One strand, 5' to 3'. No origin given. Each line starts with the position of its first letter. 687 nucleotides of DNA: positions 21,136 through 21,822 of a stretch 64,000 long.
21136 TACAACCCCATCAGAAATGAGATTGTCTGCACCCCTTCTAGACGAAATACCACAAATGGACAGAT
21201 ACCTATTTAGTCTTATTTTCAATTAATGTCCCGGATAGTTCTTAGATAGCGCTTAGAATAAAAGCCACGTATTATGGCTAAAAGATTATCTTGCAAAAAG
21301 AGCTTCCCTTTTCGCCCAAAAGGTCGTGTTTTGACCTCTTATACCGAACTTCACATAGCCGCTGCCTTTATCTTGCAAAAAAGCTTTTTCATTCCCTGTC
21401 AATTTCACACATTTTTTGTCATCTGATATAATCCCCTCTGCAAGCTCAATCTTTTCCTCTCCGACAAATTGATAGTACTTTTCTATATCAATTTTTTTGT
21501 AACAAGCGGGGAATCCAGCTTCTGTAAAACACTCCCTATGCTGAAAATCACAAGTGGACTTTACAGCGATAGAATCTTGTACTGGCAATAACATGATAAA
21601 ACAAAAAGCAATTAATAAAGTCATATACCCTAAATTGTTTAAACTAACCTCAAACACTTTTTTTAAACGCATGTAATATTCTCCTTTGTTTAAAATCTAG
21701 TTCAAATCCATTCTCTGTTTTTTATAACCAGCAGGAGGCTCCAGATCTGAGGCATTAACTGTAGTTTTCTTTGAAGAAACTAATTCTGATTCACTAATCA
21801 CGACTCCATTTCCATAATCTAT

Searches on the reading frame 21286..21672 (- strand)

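Call 64: search_protein_families(library=pfam, proteins=[window:21286-21672:-], max_evalue=1)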
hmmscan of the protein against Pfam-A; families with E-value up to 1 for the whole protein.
window:21286-21672:- (128 aa): 1 family
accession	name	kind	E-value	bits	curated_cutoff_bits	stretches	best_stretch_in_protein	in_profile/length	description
PF25411.1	DUF7888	-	0.0043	17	27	1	56-115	64-123/138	Domain of unknown function (DUF7888)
